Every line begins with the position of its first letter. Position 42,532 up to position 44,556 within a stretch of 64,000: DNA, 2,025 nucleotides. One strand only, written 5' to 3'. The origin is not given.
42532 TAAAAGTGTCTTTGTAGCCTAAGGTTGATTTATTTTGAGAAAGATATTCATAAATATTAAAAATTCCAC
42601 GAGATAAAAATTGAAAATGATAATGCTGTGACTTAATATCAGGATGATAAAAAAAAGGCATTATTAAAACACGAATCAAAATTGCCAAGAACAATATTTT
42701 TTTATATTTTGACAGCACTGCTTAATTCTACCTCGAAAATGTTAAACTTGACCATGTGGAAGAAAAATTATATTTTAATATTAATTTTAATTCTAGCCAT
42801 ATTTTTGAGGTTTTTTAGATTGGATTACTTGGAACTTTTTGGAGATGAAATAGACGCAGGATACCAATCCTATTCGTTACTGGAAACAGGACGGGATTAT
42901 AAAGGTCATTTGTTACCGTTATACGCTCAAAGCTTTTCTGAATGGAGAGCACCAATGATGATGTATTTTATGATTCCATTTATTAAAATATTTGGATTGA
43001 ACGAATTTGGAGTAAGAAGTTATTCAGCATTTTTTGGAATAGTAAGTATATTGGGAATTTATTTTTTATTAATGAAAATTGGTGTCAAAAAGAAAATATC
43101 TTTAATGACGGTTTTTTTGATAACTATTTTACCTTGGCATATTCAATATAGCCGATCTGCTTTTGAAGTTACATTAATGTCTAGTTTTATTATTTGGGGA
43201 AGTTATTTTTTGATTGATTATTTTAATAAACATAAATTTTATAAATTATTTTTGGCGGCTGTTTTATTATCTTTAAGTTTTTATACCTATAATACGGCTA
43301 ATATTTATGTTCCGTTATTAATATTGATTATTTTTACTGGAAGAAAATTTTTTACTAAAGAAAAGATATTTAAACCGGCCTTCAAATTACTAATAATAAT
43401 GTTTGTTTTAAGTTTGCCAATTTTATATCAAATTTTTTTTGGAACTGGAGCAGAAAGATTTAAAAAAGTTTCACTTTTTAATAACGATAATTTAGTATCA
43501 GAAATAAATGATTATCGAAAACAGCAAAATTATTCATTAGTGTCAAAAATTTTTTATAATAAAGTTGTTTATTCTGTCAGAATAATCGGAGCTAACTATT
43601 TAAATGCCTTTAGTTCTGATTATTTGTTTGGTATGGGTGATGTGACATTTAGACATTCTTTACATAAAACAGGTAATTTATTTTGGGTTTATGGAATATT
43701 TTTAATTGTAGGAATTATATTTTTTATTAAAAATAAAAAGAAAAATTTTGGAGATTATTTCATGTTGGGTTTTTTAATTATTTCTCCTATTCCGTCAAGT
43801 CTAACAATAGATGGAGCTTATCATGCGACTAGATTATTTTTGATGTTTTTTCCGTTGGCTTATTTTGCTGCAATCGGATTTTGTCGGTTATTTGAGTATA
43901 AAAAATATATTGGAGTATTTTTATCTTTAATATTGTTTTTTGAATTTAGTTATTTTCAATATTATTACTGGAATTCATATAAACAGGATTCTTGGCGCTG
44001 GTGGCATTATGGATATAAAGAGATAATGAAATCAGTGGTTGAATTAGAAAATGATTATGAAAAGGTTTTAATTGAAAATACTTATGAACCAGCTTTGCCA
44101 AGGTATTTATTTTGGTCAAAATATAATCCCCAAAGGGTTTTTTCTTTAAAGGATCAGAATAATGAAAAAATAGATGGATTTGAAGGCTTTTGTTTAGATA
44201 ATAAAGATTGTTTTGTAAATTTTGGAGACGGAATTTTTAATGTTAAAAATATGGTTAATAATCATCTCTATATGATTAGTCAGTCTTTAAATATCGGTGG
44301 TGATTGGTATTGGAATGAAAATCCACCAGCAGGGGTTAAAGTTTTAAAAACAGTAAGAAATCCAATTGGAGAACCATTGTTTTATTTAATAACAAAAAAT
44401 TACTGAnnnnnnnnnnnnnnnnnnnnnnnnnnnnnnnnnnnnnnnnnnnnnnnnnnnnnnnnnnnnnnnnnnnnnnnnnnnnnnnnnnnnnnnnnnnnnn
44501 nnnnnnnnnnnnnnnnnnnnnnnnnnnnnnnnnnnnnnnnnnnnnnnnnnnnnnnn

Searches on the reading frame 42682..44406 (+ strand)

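Call 40: search_protein_families(library=ncbifam, proteins=[window:42682-44406:+], max_evalue=0.01)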
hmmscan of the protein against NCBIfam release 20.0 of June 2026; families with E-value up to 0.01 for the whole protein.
window:42682-44406:+ (574 aa): 2 families
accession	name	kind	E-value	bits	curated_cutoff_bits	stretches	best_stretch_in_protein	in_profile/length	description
TIGR03663.1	TIGR03663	subfamily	5.1e-11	42.2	126.25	1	31-245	3-216/435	flippase activity-associated protein Agl23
NF047440.1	LA3751_2_3_fam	subfamily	0.0021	16.9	200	1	95-249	87-244/460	LA_3751/LA_3752 family putative glycosyltransferase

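Call 55: search_protein_families(library=pfam, proteins=[window:42682-44406:+], max_evalue=0.01)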
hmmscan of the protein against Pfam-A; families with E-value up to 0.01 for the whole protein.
window:42682-44406:+ (574 aa): 2 families
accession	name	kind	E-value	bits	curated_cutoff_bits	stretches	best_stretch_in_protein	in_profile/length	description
PF13231.12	PMT_2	-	1.2e-10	42.3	26.1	1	89-242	2-155/160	Dolichyl-phosphate-mannose-protein mannosyltransferase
PF02366.24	PMT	-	0.0034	17.4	22.7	1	35-249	3-234/245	Dolichyl-phosphate-mannose-protein mannosyltransferase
